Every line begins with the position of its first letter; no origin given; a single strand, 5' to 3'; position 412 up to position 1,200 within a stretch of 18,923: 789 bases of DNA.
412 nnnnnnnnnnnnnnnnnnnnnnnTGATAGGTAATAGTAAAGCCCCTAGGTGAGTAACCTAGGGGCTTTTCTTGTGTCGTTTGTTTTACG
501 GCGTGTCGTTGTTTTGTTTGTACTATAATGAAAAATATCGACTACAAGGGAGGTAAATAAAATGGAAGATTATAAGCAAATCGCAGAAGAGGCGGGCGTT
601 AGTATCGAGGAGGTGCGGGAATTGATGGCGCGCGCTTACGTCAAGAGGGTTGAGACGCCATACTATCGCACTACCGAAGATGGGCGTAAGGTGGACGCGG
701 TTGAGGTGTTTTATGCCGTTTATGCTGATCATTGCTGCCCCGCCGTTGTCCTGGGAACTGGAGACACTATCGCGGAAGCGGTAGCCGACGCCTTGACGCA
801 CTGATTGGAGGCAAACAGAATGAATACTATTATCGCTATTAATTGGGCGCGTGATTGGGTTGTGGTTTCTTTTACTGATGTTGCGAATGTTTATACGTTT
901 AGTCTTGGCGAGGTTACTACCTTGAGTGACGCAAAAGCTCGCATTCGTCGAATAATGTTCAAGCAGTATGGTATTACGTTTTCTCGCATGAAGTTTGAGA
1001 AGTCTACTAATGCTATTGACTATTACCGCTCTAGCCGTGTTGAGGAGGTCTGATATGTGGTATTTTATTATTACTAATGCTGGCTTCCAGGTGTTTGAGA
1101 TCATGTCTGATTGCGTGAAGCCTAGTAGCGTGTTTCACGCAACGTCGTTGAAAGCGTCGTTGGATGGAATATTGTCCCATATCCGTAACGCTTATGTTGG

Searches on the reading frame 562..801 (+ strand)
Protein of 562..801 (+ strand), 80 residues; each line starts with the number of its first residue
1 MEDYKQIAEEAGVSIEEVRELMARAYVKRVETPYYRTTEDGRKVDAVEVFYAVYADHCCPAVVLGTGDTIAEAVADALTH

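Call 53: search_protein_families(library=pfam, proteins=[window:562-801:+], max_evalue=0.1)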
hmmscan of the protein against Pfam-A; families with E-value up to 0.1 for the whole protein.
window:562-801:+ (80 aa): 5 families
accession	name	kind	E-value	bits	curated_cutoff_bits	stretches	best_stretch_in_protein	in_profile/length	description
PF04545.22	Sigma70_r4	-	0.0032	17.4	24.1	1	4-26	23-45/50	Sigma-70, region 4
PF24409.1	wHTH-PRTase_assc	-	0.021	15.3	27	1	5-43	15-53/83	wHTH-PRTase associated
PF07027.17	DUF1318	-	0.03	15.3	27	1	2-41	48-87/92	Protein of unknown function (DUF1318)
PF08281.18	Sigma70_r4_2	-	0.04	14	25.7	1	3-27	28-52/54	Sigma-70, region 4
PF04539.22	Sigma70_r3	-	0.097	13.2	25.3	0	6-25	25-44/78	Sigma-70 region 3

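Call 54: search_protein_families(library=phrogs, proteins=[window:562-801:+], max_evalue=0.1)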
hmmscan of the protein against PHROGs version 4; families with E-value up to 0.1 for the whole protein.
window:562-801:+ (80 aa): 2 families
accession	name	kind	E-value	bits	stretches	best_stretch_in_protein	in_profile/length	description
phrog_33857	-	unknown function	0.077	14.2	0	7-47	16-54/70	-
phrog_7545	-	DNA, RNA and nucleotide metabolism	0.092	13.9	1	4-31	21-47/160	HNH endonuclease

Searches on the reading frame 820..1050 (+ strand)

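Call 53: search_protein_families(library=pfam, proteins=[window:820-1050:+], max_evalue=0.1)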
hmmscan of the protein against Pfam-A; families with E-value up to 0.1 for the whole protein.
window:820-1050:+ (77 aa): 0 families

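Call 54: search_protein_families(library=phrogs, proteins=[window:820-1050:+], max_evalue=0.1)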
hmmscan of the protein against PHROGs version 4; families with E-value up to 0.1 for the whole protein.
window:820-1050:+ (77 aa): 1 family
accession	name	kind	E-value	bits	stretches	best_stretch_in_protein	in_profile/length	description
phrog_10775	-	tail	0.048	14.3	1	2-57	60-111/237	tail protein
